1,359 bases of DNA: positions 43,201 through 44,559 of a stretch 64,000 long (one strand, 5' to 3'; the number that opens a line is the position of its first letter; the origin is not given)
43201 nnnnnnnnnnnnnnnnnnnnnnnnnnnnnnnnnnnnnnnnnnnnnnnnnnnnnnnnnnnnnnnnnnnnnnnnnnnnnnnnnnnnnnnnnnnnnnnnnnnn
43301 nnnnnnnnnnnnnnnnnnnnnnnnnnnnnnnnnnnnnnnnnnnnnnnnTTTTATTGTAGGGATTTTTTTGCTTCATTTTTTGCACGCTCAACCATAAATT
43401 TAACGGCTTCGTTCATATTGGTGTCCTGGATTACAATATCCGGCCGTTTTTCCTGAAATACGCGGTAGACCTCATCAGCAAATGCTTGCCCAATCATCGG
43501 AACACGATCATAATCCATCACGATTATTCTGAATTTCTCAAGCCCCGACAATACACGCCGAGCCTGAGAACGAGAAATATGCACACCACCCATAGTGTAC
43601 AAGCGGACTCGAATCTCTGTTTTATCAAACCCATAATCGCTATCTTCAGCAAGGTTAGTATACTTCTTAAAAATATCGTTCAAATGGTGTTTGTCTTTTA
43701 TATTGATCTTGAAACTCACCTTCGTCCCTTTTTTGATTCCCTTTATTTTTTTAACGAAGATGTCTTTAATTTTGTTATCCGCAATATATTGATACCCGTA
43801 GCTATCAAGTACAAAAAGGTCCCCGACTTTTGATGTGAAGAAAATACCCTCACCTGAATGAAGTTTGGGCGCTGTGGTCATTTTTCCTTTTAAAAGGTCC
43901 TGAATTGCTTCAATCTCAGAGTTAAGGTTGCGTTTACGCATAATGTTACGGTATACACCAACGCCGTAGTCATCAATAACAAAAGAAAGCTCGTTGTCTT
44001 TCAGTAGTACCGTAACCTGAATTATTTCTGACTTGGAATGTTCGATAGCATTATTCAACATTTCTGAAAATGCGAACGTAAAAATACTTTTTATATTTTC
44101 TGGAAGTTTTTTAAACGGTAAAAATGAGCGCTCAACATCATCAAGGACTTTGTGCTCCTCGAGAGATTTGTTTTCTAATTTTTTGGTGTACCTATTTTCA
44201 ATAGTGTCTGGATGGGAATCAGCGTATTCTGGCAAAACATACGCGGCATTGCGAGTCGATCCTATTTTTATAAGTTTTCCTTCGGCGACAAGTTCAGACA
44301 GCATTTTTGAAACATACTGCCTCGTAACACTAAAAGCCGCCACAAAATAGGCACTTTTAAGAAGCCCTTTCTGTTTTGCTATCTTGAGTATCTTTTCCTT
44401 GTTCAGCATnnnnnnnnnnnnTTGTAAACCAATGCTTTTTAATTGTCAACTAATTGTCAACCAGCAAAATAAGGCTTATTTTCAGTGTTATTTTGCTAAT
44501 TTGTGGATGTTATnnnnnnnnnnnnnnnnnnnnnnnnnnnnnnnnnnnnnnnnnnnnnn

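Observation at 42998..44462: Coupled wHTH-GHKL ATPase-DUF4325 (STAS-like) protein and small MazG, driven by a promoter made of tandem 11-bp repeats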

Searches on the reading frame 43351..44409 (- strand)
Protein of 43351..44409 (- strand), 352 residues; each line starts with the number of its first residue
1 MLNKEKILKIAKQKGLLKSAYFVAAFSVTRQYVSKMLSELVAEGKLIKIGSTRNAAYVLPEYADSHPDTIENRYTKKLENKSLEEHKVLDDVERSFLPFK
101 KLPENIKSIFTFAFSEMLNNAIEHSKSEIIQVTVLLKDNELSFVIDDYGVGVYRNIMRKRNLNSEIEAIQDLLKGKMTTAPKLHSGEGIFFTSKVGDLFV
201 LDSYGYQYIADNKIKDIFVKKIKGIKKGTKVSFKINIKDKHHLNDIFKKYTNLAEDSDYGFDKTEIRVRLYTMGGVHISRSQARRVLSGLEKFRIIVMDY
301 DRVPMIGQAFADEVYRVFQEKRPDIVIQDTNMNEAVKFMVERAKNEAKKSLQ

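Call 3: search_protein_families(library=pfam, proteins=[window:43351-44409:-], max_evalue=0.1)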
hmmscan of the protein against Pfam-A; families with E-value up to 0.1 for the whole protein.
window:43351-44409:- (352 aa): 7 families
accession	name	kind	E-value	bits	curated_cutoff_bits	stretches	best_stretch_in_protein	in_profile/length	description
PF14213.11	DUF4325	-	3.7e-07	30.2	23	1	282-336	1-63/64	STAS-like domain of unknown function (DUF4325)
PF13581.12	HATPase_c_2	-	5.5e-05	23.6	27.4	1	101-195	23-108/127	Histidine kinase-like ATPase domain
PF02518.31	HATPase_c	-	0.00018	22.3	26.4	1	113-171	9-56/111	Histidine kinase-, DNA gyrase B-, and HSP90-like ATPase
PF04492.19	Phage_rep_O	-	0.00078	20.4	28.7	0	253-303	35-86/95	Bacteriophage replication protein O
PF12564.13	TypeIII_RM_meth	-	0.0031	18.2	25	1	210-252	10-52/56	Type III restriction/modification enzyme methylation subunit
PF13224.11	DUF4032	-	0.028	14.7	23.8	1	263-316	57-111/163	Domain of unknown function (DUF4032)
PF07450.16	HycH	-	0.029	15.2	25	1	277-314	59-96/129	Formate hydrogenlyase maturation protein HycH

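Call 4: search_protein_families(library=padloc, proteins=[window:43351-44409:-], max_evalue=0.1)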
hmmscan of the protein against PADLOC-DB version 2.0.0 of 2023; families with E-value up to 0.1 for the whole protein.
window:43351-44409:- (352 aa): 2 families
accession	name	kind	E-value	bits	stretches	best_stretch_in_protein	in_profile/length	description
PDLC02567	DrmA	-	0.0022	13.1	1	110-189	140-222/1750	DrmA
PDLC03963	SoFic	-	0.009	13.4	1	5-64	296-356/361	-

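Call 5: search_protein_families(library=ncbifam, proteins=[window:43351-44409:-], max_evalue=0.1)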
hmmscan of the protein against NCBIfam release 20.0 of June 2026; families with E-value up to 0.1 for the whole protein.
window:43351-44409:- (352 aa): 9 families
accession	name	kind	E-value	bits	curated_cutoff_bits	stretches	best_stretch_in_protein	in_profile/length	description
NF007896.0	PRK10600.1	equivalog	0.00025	19.8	578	1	115-159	504-548/598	nitrate/nitrite two-component system sensor histidine kinase NarX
NF008649.0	PRK11644.1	equivalog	0.0017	17.2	408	1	113-155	416-458/499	signal transduction histidine-protein kinase/phosphatase UhpB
NF040691.1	MtrAB_MtrB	equivalog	0.0028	16.7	450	1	117-153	395-431/507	MtrAB system histidine kinase MtrB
TIGR01925.2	spIIAB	equivalog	0.0031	17.4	135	1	112-153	40-85/137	anti-sigma F factor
NF052531.1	Strep_LiaS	equivalog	0.0035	16.6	450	1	100-171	231-300/328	envelope stress sensor histidine kinase LiaS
NF003144.0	PRK04069.1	equivalog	0.013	14.9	145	1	112-172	45-110/161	anti-sigma B factor RsbW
NF007007.0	PRK09470.1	equivalog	0.019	13.9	486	1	107-153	353-398/463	envelope stress sensor histidine kinase CpxA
NF008184.0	PRK10935.1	equivalog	0.027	13.1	553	1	117-155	479-518/565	nitrate/nitrite two-component system sensor histidine kinase NarQ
NF011664.0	PRK15084.1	subfamily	0.031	14.5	145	1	278-315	63-100/135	formate hydrogenlyase maturation protein HycH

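Call 9: find_homologous_proteins(query=window:43351-44409:-)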
Query window:43351-44409:- (352 aa): 6672 proteins with E <= 0.001 among 8000 candidates; the best 120 are listed.
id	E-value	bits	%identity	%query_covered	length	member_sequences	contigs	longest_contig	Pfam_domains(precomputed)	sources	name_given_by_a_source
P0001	2.7e-223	758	100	100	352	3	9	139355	PF14213.12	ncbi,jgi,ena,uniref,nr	ncbi:MAG: hypothetical protein A2937_02785 [Candidatus Yonathbacteria bacterium RIFCSPLOWO2_01_FULL_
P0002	1.3e-200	683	88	99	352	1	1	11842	PF14213.12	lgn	-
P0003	2.4e-193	660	85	99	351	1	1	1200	PF14213.12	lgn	-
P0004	2.2e-192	656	85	99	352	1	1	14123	PF14213.12,PF02518.32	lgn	-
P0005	1.1e-164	565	72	100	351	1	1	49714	PF14213.12,PF13581.13,PF02518.32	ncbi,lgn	ncbi:MAG: DUF4325 domain-containing protein [Candidatus Paceibacterota bacterium]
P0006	1.6e-160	552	72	99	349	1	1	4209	PF14213.12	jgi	-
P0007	6.8e-160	550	71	99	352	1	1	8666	PF14213.12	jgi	jgi:hypothetical protein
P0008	6.8e-160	550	72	99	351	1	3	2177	PF14213.12,PF13581.13,PF02518.32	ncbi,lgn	-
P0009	4.1e-159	547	71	99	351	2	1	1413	PF14213.12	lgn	-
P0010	4.4e-159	547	70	99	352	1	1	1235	PF14213.12,PF13581.13,PF02518.32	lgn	-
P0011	5.6e-159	547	70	99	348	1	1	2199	PF14213.12,PF02518.32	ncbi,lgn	-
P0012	9.5e-159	546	71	99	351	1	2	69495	PF14213.12,PF13581.13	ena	-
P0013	1.6e-158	545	73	99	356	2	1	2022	PF14213.12,PF13581.13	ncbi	-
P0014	3.0e-158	544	69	100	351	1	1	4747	PF14213.12,PF04492.20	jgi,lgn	-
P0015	1.8e-157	542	69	100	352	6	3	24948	PF14213.12,PF13581.13,PF13338.13,PF02518.32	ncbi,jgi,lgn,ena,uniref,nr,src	ncbi:MAG: hypothetical protein A2675_02125 [Candidatus Yonathbacteria bacterium RIFCSPHIGHO2_01_FULL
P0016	1.9e-157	542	70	99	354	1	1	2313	PF14213.12,PF02518.32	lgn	-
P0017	4.6e-157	540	72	99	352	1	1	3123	PF14213.12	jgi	-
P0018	5.2e-157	540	70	99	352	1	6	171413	PF14213.12,PF02518.32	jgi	jgi:anti-sigma regulatory factor (Ser/Thr protein kinase)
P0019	3.0e-156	538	69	99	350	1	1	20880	PF14213.12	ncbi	-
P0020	5.4e-156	537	71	99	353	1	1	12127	PF14213.12,PF02518.32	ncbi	-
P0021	6.5e-156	537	69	99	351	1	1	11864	PF14213.12,PF02518.32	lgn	-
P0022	7.9e-156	536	69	99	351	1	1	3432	PF14213.12,PF13338.13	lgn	-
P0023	9.0e-156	536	69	100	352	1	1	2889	PF14213.12,PF13581.13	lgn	-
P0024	1.7e-155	535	71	99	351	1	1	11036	PF14213.12,PF13581.13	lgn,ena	-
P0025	6.6e-155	533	69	99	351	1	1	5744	PF14213.12,PF02518.32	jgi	jgi:anti-sigma regulatory factor (Ser/Thr protein kinase)/uncharacterized protein (DUF1330 family)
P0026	6.6e-155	533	69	99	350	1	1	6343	PF14213.12,PF02518.32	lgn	-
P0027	6.9e-155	533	69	99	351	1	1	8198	PF14213.12,PF13581.13,PF02518.32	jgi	jgi:anti-sigma regulatory factor (Ser/Thr protein kinase)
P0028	1.0e-154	533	70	98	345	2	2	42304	PF14213.12,PF04492.20,PF13581.13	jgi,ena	-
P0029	1.2e-154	532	69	99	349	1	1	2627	PF14213.12,PF13581.13,PF02518.32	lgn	-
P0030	1.3e-154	532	69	99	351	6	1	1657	PF14213.12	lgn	-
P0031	1.8e-154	532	69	99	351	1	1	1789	PF14213.12,PF02518.32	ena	-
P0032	2.4e-154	531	70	99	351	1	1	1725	PF14213.12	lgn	-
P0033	2.6e-154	531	68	99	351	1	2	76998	PF14213.12,PF13581.13,PF02518.32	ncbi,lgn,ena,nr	ncbi:MAG: DUF4325 domain-containing protein [Candidatus Pacebacteria bacterium]|nr:DUF4325 domain-co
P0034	2.8e-154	531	70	99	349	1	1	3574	PF14213.12,PF13581.13,PF02518.32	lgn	-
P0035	3.4e-154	531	69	99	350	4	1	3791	PF14213.12,PF13581.13,PF02518.32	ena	-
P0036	4.2e-154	531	70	99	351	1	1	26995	PF14213.12,PF13581.13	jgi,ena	-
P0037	6.0e-154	530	69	99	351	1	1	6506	PF14213.12,PF02518.32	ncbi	ncbi:MAG: DUF4325 domain-containing protein [bacterium]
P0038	6.4e-154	530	67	99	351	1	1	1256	PF14213.12,PF13581.13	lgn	-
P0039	9.2e-154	530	69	99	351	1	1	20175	PF14213.12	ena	-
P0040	1.1e-153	529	70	99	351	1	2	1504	PF14213.12,PF13581.13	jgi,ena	-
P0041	1.5e-153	529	70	96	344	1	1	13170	PF14213.12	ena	-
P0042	1.6e-153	529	68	99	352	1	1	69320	PF14213.12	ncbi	-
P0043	2.1e-153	528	69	99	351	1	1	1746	PF14213.12,PF04492.20,PF13581.13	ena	-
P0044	2.2e-153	528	69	99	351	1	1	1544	PF14213.12,PF04492.20,PF13581.13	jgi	-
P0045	2.5e-153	528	67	99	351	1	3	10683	PF14213.12,PF13581.13,PF02518.32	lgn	-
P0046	2.9e-153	528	68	99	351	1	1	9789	PF14213.12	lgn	-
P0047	3.6e-153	528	69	99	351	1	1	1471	PF14213.12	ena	-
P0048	4.3e-153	527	69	99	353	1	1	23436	PF14213.12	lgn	-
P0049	6.0e-153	527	70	99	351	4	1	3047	PF14213.12,PF13581.13,PF02518.32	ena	-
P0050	6.3e-153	527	70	99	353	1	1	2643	PF14213.12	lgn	-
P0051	7.9e-153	526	70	99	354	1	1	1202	PF14213.12,PF13581.13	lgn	-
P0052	8.6e-153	526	69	99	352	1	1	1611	PF14213.12,PF13581.13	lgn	-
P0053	1.3e-152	526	69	99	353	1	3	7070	PF14213.12,PF13581.13,PF02518.32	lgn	-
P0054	1.4e-152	526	68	99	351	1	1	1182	PF14213.12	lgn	-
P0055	1.4e-152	526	70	97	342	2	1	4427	PF14213.12,PF04492.20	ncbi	ncbi:MAG: DUF4325 domain-containing protein [Patescibacteria group bacterium]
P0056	1.5e-152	526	67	99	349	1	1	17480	PF14213.12,PF13581.13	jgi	-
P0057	3.5e-152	524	67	99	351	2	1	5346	PF14213.12,PF04492.20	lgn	-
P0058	4.7e-152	524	69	99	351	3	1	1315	PF14213.12,PF04492.20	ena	-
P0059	1.4e-151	522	68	99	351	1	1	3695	PF14213.12,PF13581.13,PF02518.32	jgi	-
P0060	1.5e-151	522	69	99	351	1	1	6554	PF14213.12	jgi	jgi:anti-sigma regulatory factor (Ser/Thr protein kinase)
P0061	2.0e-151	522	69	99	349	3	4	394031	PF14213.12,PF02518.32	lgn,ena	-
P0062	2.3e-151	522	68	99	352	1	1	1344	PF14213.12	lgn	-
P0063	2.7e-151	521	68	99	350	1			PF14213.12,PF04492.20,PF13581.13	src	-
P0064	2.7e-151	521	68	99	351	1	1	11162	PF14213.12,PF04492.20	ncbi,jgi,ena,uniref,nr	ncbi:MAG: histidine kinase [Candidatus Ryanbacteria bacterium CG10_big_fil_rev_8_21_14_0_10_43_42]|u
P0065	6.8e-151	520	66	99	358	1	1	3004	PF14213.12,PF13581.13,PF02518.32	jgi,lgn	-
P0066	8.2e-151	520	67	99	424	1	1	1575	PF14213.12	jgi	jgi:anti-sigma regulatory factor (Ser/Thr protein kinase)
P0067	8.8e-151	520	66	99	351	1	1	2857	PF14213.12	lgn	-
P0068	1.4e-150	519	68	99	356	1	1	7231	PF14213.12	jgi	jgi:anti-sigma regulatory factor (Ser/Thr protein kinase)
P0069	2.5e-150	518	65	99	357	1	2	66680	PF14213.12,PF02518.32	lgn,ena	-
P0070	2.6e-150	518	68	100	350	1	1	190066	PF14213.12,PF13581.13,PF02518.32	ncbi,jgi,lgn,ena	ncbi:MAG: DUF4325 domain-containing protein [Patescibacteria group bacterium]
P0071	3.0e-150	518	68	99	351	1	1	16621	PF14213.12,PF13581.13,PF02518.32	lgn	-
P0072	4.3e-150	517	66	100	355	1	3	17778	PF14213.12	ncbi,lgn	-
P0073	6.3e-150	517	69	99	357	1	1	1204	PF14213.12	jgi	jgi:hypothetical protein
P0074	1.4e-149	516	66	100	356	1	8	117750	PF14213.12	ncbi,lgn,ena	ncbi:MAG: DUF4325 domain-containing protein [Patescibacteria group bacterium]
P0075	1.7e-149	516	66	99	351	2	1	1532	PF14213.12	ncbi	-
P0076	4.6e-149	514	68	99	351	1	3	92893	PF14213.12,PF13581.13,PF02518.32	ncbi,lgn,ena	-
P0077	4.6e-149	514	68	98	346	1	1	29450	PF14213.12,PF13581.13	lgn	-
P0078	5.1e-149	514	68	99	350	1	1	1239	PF14213.12,PF13581.13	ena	-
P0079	6.0e-149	514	66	99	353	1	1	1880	PF14213.12,PF13581.13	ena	-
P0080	8.9e-149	513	69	99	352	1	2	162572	PF14213.12,PF02518.32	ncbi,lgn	-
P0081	1.5e-148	512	66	99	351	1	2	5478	PF14213.12,PF02518.32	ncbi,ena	-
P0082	2.5e-148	512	67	99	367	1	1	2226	PF14213.12,PF13581.13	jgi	-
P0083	2.5e-148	512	67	99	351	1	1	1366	PF14213.12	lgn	-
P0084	3.0e-148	511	67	99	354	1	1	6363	PF14213.12,PF02518.32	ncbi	-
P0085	3.4e-148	511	67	99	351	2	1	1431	PF14213.12,PF13581.13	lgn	-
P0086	4.8e-148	511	65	100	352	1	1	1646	PF14213.12,PF13581.13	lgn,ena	-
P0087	8.3e-148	510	66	99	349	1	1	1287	PF14213.12,PF13581.13,PF02518.32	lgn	-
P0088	1.0e-147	510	68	99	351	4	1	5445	PF14213.12,PF13581.13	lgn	-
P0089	1.8e-147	509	66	99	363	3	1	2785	PF14213.12,PF02518.32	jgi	-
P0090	2.0e-147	509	66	99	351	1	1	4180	PF14213.12,PF02518.32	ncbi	ncbi:MAG: DUF4325 domain-containing protein [Candidatus Colwellbacteria bacterium]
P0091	2.8e-147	508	65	100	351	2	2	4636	PF14213.12,PF02518.32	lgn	-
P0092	3.3e-147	508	64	99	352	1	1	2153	PF14213.12,PF13581.13,PF02518.32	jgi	jgi:hypothetical protein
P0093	5.1e-147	507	66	99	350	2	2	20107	PF14213.12,PF02518.32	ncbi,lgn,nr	ncbi:DUF4325 domain-containing protein [Candidatus Uhrbacteria bacterium]|nr:DUF4325 domain-containi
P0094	5.1e-147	507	67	99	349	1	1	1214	PF14213.12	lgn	-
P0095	8.2e-147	507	64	99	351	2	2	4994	PF14213.12,PF02518.32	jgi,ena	-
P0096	1.0e-146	506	66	99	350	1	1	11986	PF14213.12,PF13581.13,PF02518.32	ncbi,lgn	-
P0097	1.4e-146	506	66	99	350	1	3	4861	PF14213.12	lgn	-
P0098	1.8e-146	506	65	99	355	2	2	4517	PF14213.12,PF02518.32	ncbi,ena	-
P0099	2.6e-146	505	65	99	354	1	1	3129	PF14213.12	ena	-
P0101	5.7e-146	504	66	99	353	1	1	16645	PF14213.12,PF13581.13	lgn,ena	-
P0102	8.0e-146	503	67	99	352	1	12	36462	PF14213.12,PF04492.20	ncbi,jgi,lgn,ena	-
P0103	9.7e-146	503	66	99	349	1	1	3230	PF14213.12,PF13581.13,PF02518.32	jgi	-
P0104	1.1e-145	503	66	99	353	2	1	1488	PF14213.12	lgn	-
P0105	1.2e-145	503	66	99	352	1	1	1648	PF14213.12,PF13581.13,PF02518.32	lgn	-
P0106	2.0e-145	502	64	99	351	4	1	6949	PF14213.12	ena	-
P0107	2.5e-145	502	65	99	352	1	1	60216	PF14213.12,PF13581.13,PF02518.32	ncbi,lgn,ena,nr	ncbi:DUF4325 domain-containing protein [Candidatus Beckwithbacteria bacterium]|nr:DUF4325 domain-con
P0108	2.5e-145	502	65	99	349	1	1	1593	PF14213.12,PF04492.20,PF13581.13,PF02518.32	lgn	-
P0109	2.6e-145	502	65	99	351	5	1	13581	PF14213.12,PF13412.13,PF00165.30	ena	-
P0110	4.3e-145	501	65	99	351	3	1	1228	PF14213.12,PF13412.13,PF13581.13,PF02518.32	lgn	-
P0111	7.8e-145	500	65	99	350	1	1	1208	PF14213.12,PF13581.13,PF02518.32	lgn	-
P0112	8.2e-145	500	65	99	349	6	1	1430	PF14213.12,PF13581.13,PF02518.32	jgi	-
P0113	1.8e-144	499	64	99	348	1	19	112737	PF14213.12,PF13581.13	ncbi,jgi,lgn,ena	-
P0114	1.9e-144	499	65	99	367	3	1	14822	PF14213.12,PF02518.32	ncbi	-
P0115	2.1e-144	499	64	99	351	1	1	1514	PF14213.12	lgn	-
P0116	2.4e-144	499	65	100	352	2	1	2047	PF14213.12,PF13581.13,PF02518.32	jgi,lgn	-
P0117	3.7e-144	498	65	100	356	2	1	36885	PF14213.12,PF13581.13,PF02518.32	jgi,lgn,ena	-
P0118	4.7e-144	498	66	99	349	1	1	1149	PF14213.12,PF13581.13,PF02518.32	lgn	-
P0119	7.1e-144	497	64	99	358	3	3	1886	PF14213.12,PF13581.13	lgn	-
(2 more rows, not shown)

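Call 11: find_related_loci(query=A1, collection=genome_contigs, flank=6000)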
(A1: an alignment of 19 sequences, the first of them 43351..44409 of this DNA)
Query A1 (352 aa) in genome_contigs; peptide patterns used: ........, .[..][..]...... (x = any residue, [..] = any of these).
600 stretches matched a pattern (row limit reached: there are more); 581 encode a relative of the query (tblastn E <= 1e-3); the best 80 are kept; 80 distinct loci.
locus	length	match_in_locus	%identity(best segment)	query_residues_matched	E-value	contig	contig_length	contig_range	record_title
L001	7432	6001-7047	67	1-349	2e-157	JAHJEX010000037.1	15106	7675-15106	MAG: Patescibacteria group bacterium isolate Modern_marine_glass_biofilm.mb.144 Modern_marine_gla.mb.144_k141_380621, wh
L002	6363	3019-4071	67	1-349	5e-158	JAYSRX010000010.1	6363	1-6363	MAG: Candidatus Paceibacterota bacterium isolate GFS_12037 GFS_12037_9, whole genome shotgun sequence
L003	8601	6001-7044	65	1-348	1e-155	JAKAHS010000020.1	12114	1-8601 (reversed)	MAG: bacterium isolate WY3.bin123 NODE_9532_length_12114_cov_1.799616, whole genome shotgun sequence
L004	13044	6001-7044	64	1-348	3e-154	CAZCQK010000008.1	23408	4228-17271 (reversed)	MAG TPA_asm: uncultured Candidatus Saccharibacteria bacterium isolate SRP135725_co1_611 genome assembly, contig: NODE_26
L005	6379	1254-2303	64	1-350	6e-151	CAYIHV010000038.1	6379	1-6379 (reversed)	MAG TPA_asm: uncultured Candidatus Saccharibacteria bacterium isolate ERP119705_co22_57 genome assembly, contig: NODE_92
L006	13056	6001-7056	60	1-352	9e-146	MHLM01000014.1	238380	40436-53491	MAG: Candidatus Lloydbacteria bacterium RIFCSPHIGHO2_02_FULL_50_18 rifcsphigho2_02_scaffold_86, whole genome shotgun seq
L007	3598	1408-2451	60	1-350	5e-151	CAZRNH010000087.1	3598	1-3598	MAG TPA_asm: uncultured Candidatus Saccharibacteria bacterium isolate SRP090828_co1_102 genome assembly, contig: NODE_83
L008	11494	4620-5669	61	1-350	3e-145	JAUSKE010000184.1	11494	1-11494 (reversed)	MAG: Deltaproteobacteria bacterium isolate E14_metabat.bin.352 E14_k141_1826335, whole genome shotgun sequence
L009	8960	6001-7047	61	1-351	5e-145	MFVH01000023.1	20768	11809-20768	MAG: Candidatus Nomurabacteria bacterium RIFCSPLOWO2_01_FULL_46_18 rifcsplowo2_01_scaffold_7042, whole genome shotgun se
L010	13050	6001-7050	63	1-350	4e-144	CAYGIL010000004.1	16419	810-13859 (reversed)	MAG TPA_asm: uncultured Candidatus Saccharibacteria bacterium isolate ERP113451_co3_28 genome assembly, contig: NODE_265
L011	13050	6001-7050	60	1-350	5e-144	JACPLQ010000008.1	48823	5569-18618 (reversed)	MAG: Candidatus Nomurabacteria bacterium isolate NC_groundwater_525_Ag_S-0.1um_41_10 S35_SO-1_scaffold_123576, whole gen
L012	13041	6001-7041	63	1-347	6e-144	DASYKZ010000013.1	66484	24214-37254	MAG TPA_asm: Candidatus Paceibacterota bacterium isolate SMAG_U4335 k141_1765460, whole genome shotgun sequence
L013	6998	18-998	63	23-349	6e-143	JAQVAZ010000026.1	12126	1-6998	MAG: Candidatus Gracilibacteria bacterium isolate STD2_53 NODE_20417_length_12126_cov_5.062505_Sandtown_D2, whole genome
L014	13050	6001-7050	61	1-350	3e-142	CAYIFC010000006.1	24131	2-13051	MAG TPA_asm: uncultured Candidatus Saccharibacteria bacterium isolate ERP119705_co18_680 genome assembly, contig: NODE_2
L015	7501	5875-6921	61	1-349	3e-142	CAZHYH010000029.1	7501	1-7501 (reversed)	MAG TPA_asm: uncultured Candidatus Saccharibacteria bacterium isolate binchicken_co387_517 genome assembly, contig: NODE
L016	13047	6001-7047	59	1-350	8e-142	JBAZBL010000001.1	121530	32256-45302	MAG: Candidatus Paceibacterota bacterium isolate SO_2017_GW1_111 NODE_1064_length_121530_cov_1.536428_OW334_2017, whole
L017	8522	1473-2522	60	1-350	2e-141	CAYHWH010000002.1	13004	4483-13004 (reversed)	MAG TPA_asm: uncultured Candidatus Saccharibacteria bacterium isolate ERP119705_co16_95 genome assembly, contig: NODE_38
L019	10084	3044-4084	59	1-347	2e-141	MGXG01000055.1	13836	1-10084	MAG: Gammaproteobacteria bacterium GWE2_37_16 gwe2_scaffold_3251, whole genome shotgun sequence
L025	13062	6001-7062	59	1-350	2e-138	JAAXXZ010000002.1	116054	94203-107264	MAG: Candidatus Moraniibacteriota bacterium isolate W9_Combined_metabat2_155 W9_Combined_metabat2_155_NODE_89, whole gen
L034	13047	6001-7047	60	1-349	2e-135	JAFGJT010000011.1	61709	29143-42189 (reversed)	MAG: Candidatus Peregrinibacteria bacterium isolate Zod_Metabat.293 k87_6697613, whole genome shotgun sequence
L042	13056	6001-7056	66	1-352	6e-161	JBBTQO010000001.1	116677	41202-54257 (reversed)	MAG: Patescibacteria group bacterium isolate H43-bin019_1 H43_bin019_1_000000000001, whole genome shotgun sequence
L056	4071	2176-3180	54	4-342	3e-113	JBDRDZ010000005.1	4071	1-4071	MAG: Patescibacteria group bacterium isolate MEGAHIT-group-1.29 k141_10609151, whole genome shotgun sequence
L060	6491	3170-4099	54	29-344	7e-110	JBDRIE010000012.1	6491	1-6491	MAG: Nitrospirota bacterium isolate MEGAHIT-group-1.569 k141_13354706, whole genome shotgun sequence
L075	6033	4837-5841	49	5-343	4e-100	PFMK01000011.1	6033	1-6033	MAG: Candidatus Gottesmanbacteria bacterium CG_4_10_14_0_8_um_filter_37_24 CG_4_10_14_0.8_um_filter_scaffold_9832_c, who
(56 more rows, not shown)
